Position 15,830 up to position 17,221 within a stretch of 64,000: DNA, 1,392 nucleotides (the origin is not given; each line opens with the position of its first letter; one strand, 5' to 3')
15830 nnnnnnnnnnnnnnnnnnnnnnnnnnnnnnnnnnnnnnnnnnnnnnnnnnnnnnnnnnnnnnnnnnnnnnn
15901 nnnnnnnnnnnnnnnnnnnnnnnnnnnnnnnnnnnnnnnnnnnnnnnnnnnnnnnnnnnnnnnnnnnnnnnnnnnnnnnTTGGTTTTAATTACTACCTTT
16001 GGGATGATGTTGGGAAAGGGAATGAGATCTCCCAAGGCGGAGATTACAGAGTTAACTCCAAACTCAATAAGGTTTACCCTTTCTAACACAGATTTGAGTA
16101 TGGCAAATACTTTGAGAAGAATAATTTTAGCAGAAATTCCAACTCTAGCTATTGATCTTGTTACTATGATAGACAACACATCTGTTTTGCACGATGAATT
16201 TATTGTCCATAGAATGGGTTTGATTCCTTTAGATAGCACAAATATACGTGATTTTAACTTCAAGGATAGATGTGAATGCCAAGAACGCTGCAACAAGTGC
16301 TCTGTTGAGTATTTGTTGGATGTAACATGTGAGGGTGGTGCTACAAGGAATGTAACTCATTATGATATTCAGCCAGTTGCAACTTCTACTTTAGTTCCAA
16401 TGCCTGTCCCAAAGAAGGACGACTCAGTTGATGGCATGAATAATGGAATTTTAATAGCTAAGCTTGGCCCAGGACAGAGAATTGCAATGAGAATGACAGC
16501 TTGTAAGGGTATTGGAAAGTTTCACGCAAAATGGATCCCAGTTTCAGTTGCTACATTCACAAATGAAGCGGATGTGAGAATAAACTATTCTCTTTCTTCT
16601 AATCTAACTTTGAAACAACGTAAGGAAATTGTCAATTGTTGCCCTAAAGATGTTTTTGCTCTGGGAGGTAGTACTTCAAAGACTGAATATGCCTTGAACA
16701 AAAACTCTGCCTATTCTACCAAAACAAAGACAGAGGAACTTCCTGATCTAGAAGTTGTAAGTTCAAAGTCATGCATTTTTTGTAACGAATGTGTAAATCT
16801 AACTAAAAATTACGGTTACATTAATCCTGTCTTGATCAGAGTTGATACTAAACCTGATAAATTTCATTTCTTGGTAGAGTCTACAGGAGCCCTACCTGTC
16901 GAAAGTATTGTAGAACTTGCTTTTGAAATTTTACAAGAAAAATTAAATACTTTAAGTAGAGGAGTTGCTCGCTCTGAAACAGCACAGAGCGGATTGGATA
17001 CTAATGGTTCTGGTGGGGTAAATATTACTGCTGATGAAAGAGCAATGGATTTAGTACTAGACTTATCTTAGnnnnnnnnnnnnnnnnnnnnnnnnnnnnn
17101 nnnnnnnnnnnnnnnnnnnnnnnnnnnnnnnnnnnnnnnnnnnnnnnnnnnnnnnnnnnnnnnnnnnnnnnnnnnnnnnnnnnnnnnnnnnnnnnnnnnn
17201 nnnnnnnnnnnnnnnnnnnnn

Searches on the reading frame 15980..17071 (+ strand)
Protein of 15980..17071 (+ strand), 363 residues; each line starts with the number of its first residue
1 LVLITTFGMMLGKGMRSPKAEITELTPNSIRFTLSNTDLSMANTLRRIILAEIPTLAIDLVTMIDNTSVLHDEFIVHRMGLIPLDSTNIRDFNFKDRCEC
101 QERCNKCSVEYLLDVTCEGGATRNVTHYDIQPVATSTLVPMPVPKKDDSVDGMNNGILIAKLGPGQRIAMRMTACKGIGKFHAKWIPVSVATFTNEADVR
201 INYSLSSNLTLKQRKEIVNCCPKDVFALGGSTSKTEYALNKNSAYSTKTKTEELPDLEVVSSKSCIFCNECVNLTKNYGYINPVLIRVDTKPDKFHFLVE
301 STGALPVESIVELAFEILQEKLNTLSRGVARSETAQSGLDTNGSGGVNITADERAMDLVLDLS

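Call 12: search_protein_families(library=pfam, proteins=[window:15980-17071:+], max_evalue=0.01)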
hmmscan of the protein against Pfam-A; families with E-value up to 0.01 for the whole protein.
window:15980-17071:+ (363 aa): 2 families
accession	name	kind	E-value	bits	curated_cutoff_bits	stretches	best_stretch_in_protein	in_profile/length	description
PF01193.29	RNA_pol_L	-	2.2e-18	66.2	24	1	31-322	1-74/74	RNA polymerase Rpb3/Rpb11 dimerisation domain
PF01000.31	RNA_pol_A_bac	-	1.3e-15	58.1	33.9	1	67-184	5-101/119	RNA polymerase Rpb3/RpoA insert domain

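Call 39: find_homologous_proteins(query=window:16004-17071:+, max_evalue=1e-40)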
Query window:16004-17071:+ (355 aa): 127 proteins with E <= 1e-40 among 2011 candidates; the best 120 are listed.
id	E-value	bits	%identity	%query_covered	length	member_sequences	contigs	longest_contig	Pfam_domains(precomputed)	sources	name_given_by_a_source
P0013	1.7e-224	762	95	100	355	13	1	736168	PF01000.32,PF01193.30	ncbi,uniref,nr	ncbi:RNA polymerase II B3 subunit [Cryptosporidium sp. chipmunk genotype I]|uniref:RNA polymerase II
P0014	2.1e-211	719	91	100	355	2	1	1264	PF01000.32,PF01193.30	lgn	-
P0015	7.4e-206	701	87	100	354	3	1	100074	PF01000.32,PF01193.30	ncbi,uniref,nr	ncbi:RNA polymerase II B3 subunit [Cryptosporidium canis]|uniref:RNA polymerase II B3 subunit n=1 Ta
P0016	1.8e-204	696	88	100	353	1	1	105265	PF01000.32,PF01193.30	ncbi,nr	ncbi:DNA-directed RNA polymerase II RPB3 [Cryptosporidium felis]|nr:DNA-directed RNA polymerase II R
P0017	1.5e-185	634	80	100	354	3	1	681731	PF01000.32,PF01193.30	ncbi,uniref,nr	ncbi:conjugation stage-specific [Cryptosporidium bovis]|uniref:conjugation stage-specific n=1 Tax=Cr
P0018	1.8e-155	535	67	100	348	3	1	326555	PF01000.32,PF01193.30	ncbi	ncbi:putative DNA-directed RNA polymerase II subunit RPB3 [Cryptosporidium serpentis]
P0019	1.3e-80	289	44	100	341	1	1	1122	PF01000.32,PF01193.30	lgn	-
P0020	9.2e-78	280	42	97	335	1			PF01000.32,PF01193.30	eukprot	eukprot:Selendium_serpulae@DN5957_c0_g1_i2.p1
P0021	3.8e-77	278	42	93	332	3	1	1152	PF01000.32,PF01193.30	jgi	-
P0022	3.3e-72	262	42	92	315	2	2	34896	PF01000.32,PF01193.30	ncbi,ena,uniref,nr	ncbi:MAG: uncharacterized protein KVP18_001863 [Porospora cf. gigantea A]|uniref:uncharacterized pro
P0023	5.1e-72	261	46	80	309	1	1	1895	PF01000.32,PF01193.30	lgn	-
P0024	7.3e-72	260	41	89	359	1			PF01000.32,PF01193.30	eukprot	eukprot:Blabericola_migrator_1__130@NODE_1032_length_5647_cov_92_450000_g711_i0_p3_GENE_NODE_1032_le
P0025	4.5e-71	258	40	96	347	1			PF01000.32,PF01193.30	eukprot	eukprot:GHVU01167336.1.p1 GENE.GHVU01167336.1~~GHVU01167336.1.p1 ORF type:complete len:348 (-),score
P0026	1.1e-70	257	42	89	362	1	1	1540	PF01000.32,PF01193.30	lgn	-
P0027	2.4e-69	252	40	92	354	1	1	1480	PF01000.32,PF01193.30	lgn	-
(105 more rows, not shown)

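Call 40: find_encoding_contigs(protein=P0015, flank=10000, max_places=1)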
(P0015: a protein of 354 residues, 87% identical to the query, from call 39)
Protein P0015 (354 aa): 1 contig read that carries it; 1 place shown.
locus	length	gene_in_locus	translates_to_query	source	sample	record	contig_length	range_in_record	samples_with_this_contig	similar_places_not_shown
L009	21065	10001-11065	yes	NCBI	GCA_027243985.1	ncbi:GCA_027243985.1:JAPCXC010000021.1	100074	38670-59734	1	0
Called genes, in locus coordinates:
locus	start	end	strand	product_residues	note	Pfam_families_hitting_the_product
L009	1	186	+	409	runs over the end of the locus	PF00069:Pkinase, PF07714:PK_Tyr_Ser-Thr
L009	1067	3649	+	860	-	PF00270:DEAD (weak), PF13401:AAA_22 (weak), PF00271:Helicase_C, PF04408:WHD_HA2, PF21010:HA2_C, PF07717:OB_NTP_bind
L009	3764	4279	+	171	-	PF00583:Acetyltransf_1, PF13420:Acetyltransf_4 (weak), PF13673:Acetyltransf_10, PF13508:Acetyltransf_7, PF08445:FR47 (weak)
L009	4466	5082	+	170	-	-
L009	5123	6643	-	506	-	PF12796:Ank_2 (weak), PF00023:Ank (faint), PF13606:Ank_3 (faint), PF13857:Ank_5 (faint), PF12796:Ank_2, PF13637:Ank_4 (weak), PF12796:Ank_2 (weak), PF25575:TPR_BSK1_C (weak), +1 more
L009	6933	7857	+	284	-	PF08241:Methyltransf_11, PF08242:Methyltransf_12 (weak), PF13649:Methyltransf_25, PF12589:WBS_methylT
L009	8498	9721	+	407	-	PF15801:zf-C6H2, PF00557:Peptidase_M24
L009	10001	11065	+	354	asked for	PF01193:RNA_pol_L, PF01000:RNA_pol_A_bac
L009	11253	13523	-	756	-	-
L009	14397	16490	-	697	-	PF00076:RRM_1, PF16367:RRM_7 (faint), PF00076:RRM_1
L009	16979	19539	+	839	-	PF20666:ZW10_C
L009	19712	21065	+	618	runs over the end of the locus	PF00004:AAA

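Call 41: find_encoding_contigs(protein=P0016, flank=10000, max_places=1)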
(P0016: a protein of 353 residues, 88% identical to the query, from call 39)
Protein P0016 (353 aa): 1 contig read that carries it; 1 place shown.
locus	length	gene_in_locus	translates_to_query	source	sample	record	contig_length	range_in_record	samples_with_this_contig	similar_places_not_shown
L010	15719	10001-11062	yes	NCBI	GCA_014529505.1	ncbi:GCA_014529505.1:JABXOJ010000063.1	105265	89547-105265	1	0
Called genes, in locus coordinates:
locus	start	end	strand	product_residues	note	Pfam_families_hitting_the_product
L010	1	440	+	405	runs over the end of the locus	PF00069:Pkinase, PF07714:PK_Tyr_Ser-Thr, PF14531:Kinase-like (faint)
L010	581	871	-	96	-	PF12861:zf-ANAPC11, PF12678:zf-rbx1, PF13445:zf-RING_UBOX (weak), PF13639:zf-RING_2 (weak)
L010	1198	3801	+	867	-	PF00270:DEAD (weak), PF13401:AAA_22 (weak), PF00271:Helicase_C, PF04408:WHD_HA2, PF21010:HA2_C, PF07717:OB_NTP_bind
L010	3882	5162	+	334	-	PF00583:Acetyltransf_1, PF13420:Acetyltransf_4 (weak), PF13673:Acetyltransf_10, PF13508:Acetyltransf_7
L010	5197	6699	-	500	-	PF12796:Ank_2, PF00023:Ank (faint), PF13606:Ank_3 (faint), PF13857:Ank_5 (faint), PF13637:Ank_4 (weak), PF12796:Ank_2, PF25575:TPR_BSK1_C (faint), PF07719:TPR_2 (faint)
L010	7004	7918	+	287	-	PF08241:Methyltransf_11, PF08242:Methyltransf_12 (weak), PF13649:Methyltransf_25, PF12589:WBS_methylT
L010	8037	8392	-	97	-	PF01423:LSM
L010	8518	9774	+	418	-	PF15801:zf-C6H2, PF00557:Peptidase_M24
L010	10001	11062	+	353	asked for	PF01193:RNA_pol_L, PF01000:RNA_pol_A_bac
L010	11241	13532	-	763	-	-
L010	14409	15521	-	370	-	PF00076:RRM_1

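Call 42: find_encoding_contigs(protein=P0017, flank=10000, max_places=1)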
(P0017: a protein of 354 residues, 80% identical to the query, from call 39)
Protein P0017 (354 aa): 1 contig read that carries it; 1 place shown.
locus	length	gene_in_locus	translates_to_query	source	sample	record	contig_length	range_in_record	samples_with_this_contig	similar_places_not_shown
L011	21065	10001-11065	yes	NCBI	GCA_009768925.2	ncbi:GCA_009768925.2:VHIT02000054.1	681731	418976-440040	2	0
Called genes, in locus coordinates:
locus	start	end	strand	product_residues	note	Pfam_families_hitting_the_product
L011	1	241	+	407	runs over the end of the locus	PF00069:Pkinase, PF07714:PK_Tyr_Ser-Thr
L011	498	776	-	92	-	PF12861:zf-ANAPC11, PF12678:zf-rbx1, PF13639:zf-RING_2 (weak), PF13445:zf-RING_UBOX (faint)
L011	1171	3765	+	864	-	PF00270:DEAD (weak), PF13245:AAA_19 (weak), PF13401:AAA_22 (weak), PF00271:Helicase_C, PF04408:WHD_HA2, PF21010:HA2_C, PF07717:OB_NTP_bind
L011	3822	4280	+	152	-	PF00583:Acetyltransf_1, PF13673:Acetyltransf_10, PF13508:Acetyltransf_7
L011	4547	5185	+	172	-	-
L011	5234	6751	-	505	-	PF12796:Ank_2 (weak), PF00023:Ank (faint), PF13606:Ank_3 (faint), PF13857:Ank_5 (faint), PF12796:Ank_2, PF13637:Ank_4 (weak), PF12796:Ank_2, PF07719:TPR_2 (faint)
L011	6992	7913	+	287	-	PF08241:Methyltransf_11, PF08242:Methyltransf_12 (weak), PF13649:Methyltransf_25, PF13847:Methyltransf_31 (faint), PF12589:WBS_methylT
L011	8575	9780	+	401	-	PF15801:zf-C6H2, PF00557:Peptidase_M24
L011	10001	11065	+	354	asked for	PF01193:RNA_pol_L, PF01000:RNA_pol_A_bac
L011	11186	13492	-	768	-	-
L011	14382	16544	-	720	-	PF00076:RRM_1, PF16367:RRM_7 (faint), PF00076:RRM_1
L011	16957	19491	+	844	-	PF20665:Zw10_middle (weak), PF20666:ZW10_C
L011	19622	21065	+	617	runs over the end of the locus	PF00004:AAA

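Call 43: find_encoding_contigs(protein=P0018, flank=10000, max_places=1)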
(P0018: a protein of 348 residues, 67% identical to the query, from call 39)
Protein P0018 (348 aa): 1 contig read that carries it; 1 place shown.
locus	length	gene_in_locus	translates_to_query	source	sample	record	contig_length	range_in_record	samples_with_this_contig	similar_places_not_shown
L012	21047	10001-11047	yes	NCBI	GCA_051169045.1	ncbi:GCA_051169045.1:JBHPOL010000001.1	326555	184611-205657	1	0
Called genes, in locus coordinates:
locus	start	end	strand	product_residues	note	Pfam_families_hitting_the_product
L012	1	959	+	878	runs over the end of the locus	PF00270:DEAD (weak), PF13245:AAA_19 (faint), PF13401:AAA_22 (weak), PF00271:Helicase_C, PF04408:WHD_HA2, PF21010:HA2_C, PF07717:OB_NTP_bind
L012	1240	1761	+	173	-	PF13527:Acetyltransf_9 (weak), PF00583:Acetyltransf_1, PF13673:Acetyltransf_10, PF13508:Acetyltransf_7, PF08445:FR47 (weak)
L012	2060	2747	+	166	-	-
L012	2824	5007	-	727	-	PF01443:Viral_helicase1 (faint), PF05970:PIF1, PF13245:AAA_19, PF13604:AAA_30, PF21530:Pif1_2B_dom (weak)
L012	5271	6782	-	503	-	PF12796:Ank_2 (weak), PF13637:Ank_4 (faint), PF13606:Ank_3 (faint), PF13857:Ank_5 (faint), PF12796:Ank_2, PF00023:Ank (weak), PF12796:Ank_2 (weak), PF25575:TPR_BSK1_C (weak), +1 more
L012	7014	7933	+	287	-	PF08241:Methyltransf_11, PF13649:Methyltransf_25, PF12589:WBS_methylT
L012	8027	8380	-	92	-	PF01423:LSM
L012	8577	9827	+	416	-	PF15801:zf-C6H2, PF00557:Peptidase_M24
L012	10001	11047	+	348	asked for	PF01193:RNA_pol_L, PF01000:RNA_pol_A_bac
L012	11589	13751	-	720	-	-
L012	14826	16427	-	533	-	PF00076:RRM_1, PF16367:RRM_7 (faint), PF00076:RRM_1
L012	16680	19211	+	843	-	PF20666:ZW10_C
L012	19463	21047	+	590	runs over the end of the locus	PF00004:AAA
